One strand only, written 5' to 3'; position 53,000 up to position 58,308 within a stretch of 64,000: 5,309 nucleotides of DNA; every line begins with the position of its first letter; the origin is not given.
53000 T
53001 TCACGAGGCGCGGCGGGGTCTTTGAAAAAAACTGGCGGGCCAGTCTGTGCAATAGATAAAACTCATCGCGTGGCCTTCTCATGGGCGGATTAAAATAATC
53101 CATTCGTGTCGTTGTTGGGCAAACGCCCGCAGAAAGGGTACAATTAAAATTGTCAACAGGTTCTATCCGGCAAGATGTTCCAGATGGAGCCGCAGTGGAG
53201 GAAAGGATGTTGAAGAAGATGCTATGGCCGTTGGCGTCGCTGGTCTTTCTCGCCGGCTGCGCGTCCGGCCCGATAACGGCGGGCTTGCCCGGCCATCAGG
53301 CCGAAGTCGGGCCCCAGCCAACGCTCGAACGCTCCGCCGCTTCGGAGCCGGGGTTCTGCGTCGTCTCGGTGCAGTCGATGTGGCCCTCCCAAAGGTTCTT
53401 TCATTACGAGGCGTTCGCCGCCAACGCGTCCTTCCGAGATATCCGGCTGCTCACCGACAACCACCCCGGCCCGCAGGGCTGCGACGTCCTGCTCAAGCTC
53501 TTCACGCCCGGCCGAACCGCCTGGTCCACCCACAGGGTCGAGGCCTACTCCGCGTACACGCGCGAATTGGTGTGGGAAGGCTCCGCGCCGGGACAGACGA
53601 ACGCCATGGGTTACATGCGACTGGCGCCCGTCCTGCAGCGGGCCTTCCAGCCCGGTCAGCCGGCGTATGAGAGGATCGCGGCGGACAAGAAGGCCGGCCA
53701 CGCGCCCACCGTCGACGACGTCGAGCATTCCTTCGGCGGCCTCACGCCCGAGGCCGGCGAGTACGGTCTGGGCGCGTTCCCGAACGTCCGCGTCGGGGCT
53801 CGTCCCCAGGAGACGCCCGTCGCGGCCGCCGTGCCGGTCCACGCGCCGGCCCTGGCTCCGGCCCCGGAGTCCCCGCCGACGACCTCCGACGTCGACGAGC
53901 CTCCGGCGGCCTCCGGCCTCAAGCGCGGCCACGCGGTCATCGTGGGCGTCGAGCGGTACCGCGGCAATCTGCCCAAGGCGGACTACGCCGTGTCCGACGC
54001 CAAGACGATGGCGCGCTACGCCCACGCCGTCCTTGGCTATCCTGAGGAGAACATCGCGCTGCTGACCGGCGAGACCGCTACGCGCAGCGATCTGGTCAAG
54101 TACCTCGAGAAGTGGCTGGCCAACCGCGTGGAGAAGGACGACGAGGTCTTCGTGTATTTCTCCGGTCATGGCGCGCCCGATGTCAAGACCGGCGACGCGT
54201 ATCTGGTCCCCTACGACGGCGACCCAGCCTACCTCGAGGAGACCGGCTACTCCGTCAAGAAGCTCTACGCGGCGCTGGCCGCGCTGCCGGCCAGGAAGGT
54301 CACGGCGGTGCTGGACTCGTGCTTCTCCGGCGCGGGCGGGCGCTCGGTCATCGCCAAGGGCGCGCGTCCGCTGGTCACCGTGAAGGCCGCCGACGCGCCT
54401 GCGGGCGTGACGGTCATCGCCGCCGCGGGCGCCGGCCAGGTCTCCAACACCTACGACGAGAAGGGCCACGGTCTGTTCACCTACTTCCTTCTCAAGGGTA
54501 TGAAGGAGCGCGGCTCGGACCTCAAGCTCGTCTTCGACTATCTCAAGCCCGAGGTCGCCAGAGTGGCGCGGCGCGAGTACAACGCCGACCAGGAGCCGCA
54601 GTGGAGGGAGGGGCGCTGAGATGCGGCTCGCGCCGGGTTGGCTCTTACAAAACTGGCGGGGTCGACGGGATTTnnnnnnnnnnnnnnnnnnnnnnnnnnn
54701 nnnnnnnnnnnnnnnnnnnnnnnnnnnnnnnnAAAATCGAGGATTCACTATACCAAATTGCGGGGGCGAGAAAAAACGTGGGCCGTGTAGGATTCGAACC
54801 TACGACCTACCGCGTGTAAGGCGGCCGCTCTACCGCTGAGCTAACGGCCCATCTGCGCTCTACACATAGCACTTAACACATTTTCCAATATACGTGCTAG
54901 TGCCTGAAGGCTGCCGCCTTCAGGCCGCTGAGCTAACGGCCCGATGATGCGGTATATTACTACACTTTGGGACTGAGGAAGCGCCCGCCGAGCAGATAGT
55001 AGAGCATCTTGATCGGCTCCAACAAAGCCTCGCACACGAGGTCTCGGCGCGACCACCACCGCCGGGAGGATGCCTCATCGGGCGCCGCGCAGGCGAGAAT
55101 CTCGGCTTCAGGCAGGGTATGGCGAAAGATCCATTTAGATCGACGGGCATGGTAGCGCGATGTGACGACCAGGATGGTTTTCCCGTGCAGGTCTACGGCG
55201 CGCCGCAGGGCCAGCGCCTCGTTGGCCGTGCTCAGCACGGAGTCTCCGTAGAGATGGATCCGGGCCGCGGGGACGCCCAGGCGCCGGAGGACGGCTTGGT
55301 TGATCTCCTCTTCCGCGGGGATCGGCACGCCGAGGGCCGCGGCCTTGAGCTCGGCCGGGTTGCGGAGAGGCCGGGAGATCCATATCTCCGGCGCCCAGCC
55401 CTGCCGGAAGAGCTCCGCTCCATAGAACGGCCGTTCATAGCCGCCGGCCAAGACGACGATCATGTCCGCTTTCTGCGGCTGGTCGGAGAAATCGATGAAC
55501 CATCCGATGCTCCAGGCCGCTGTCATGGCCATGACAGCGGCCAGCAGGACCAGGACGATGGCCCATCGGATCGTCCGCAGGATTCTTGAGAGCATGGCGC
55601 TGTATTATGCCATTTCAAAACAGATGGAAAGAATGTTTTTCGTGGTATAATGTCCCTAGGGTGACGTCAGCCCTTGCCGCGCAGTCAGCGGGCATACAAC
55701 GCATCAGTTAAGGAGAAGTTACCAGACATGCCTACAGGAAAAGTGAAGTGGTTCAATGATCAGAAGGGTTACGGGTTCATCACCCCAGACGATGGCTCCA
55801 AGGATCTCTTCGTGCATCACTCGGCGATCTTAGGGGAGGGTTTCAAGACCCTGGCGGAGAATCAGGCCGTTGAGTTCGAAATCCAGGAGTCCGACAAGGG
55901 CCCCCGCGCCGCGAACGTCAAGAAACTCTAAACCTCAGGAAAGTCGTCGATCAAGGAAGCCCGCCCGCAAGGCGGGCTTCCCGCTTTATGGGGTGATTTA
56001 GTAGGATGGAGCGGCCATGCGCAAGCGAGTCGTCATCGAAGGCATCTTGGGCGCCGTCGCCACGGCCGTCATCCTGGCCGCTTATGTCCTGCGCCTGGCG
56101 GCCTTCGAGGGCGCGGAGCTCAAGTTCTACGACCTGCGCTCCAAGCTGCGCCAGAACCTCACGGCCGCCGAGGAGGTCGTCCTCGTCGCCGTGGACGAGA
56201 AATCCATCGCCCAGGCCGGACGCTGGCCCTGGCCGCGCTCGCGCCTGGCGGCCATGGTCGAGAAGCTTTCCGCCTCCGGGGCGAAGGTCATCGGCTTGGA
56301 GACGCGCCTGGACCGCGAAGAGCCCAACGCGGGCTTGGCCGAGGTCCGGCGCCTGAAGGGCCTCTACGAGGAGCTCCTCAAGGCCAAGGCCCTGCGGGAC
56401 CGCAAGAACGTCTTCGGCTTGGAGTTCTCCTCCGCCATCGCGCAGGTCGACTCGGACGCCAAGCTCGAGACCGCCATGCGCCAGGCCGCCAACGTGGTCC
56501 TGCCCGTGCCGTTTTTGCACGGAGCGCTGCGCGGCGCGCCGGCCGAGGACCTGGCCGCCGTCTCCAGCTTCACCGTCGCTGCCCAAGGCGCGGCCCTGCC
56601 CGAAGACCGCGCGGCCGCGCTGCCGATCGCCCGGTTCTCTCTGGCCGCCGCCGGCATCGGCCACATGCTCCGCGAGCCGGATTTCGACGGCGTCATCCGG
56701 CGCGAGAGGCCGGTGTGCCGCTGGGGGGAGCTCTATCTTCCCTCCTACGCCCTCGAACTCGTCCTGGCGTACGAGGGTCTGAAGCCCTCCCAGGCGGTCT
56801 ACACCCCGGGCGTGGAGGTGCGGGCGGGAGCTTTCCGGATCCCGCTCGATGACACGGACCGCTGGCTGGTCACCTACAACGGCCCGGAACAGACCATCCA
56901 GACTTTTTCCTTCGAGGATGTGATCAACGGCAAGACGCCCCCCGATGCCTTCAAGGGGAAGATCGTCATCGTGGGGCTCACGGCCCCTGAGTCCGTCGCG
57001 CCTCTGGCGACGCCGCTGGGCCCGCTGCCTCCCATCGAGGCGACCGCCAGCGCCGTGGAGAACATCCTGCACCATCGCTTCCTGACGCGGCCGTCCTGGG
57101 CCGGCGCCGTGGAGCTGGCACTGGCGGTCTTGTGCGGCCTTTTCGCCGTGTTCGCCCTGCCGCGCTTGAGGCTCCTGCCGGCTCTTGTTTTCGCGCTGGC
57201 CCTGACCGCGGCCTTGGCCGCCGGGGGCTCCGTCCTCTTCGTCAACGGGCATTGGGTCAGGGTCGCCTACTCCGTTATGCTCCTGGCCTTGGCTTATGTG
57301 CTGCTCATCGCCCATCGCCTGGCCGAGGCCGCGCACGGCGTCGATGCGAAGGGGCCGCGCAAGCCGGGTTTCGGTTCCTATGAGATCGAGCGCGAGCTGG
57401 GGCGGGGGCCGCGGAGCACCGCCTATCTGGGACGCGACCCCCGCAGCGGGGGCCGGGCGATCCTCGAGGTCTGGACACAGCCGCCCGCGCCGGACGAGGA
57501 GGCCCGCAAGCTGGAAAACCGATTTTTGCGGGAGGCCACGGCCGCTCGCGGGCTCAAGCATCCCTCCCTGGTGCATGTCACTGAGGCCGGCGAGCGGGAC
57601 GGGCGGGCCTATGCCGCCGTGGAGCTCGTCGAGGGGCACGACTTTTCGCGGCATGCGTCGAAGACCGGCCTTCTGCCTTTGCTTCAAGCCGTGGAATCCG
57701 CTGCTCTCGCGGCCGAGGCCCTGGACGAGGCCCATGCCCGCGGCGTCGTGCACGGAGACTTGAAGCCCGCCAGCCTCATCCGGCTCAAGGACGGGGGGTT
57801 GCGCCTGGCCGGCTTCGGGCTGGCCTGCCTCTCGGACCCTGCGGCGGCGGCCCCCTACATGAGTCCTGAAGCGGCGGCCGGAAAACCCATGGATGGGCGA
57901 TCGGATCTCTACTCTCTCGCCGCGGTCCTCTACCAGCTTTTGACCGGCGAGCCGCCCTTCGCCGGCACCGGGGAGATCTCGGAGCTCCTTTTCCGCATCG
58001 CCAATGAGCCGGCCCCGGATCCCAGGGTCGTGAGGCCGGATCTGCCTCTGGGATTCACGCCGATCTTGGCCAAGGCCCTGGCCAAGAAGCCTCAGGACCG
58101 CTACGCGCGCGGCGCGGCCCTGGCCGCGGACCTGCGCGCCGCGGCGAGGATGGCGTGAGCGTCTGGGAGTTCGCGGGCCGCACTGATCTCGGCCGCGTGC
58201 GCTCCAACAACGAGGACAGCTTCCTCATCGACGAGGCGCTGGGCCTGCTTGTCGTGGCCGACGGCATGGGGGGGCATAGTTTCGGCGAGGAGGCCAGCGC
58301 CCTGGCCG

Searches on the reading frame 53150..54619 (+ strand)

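Call 23: search_protein_families(library=pfam, proteins=[window:53150-54619:+])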
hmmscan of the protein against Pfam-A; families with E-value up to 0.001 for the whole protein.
window:53150-54619:+ (489 aa): 1 family
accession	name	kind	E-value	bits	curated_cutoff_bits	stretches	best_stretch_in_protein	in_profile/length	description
PF00656.27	Peptidase_C14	-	1.5e-19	71.1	21.4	1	259-485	1-223/233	Caspase domain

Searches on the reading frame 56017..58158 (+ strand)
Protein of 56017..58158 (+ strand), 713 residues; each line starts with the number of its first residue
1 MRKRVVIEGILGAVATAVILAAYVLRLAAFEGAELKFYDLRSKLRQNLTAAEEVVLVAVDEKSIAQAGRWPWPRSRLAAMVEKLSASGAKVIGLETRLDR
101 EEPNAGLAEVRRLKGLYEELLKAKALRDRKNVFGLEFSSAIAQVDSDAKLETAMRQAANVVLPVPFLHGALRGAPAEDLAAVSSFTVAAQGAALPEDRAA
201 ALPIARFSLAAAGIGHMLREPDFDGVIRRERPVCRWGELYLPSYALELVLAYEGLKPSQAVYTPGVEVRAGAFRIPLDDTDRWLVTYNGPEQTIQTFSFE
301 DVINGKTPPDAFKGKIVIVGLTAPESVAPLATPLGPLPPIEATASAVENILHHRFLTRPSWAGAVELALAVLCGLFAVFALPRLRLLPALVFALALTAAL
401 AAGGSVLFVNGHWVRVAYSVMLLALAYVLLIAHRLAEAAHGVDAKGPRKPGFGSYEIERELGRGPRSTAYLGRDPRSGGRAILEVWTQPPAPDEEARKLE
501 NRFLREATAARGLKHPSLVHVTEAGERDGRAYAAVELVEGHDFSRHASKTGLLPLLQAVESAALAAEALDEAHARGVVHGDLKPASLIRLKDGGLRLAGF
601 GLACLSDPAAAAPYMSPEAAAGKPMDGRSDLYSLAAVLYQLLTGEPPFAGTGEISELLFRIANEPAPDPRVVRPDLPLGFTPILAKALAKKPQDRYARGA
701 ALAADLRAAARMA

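Call 23: search_protein_families(library=pfam, proteins=[window:56017-58158:+])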
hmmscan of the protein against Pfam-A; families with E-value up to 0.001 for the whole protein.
window:56017-58158:+ (713 aa): 4 families
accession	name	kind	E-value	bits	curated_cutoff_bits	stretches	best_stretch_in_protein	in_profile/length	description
PF05226.16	CHASE2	-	3.8e-52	177.9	26.3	1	19-374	3-255/257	CHASE2 domain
PF00069.31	Pkinase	-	1.9e-25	90.2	31.7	1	455-697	1-253/263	Protein kinase domain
PF07714.23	PK_Tyr_Ser-Thr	-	7.3e-10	39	23.1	1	457-664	3-220/258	Protein tyrosine and serine/threonine kinase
PF01636.29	APH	-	0.00036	20.8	23.2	0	556-609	148-203/239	Phosphotransferase enzyme family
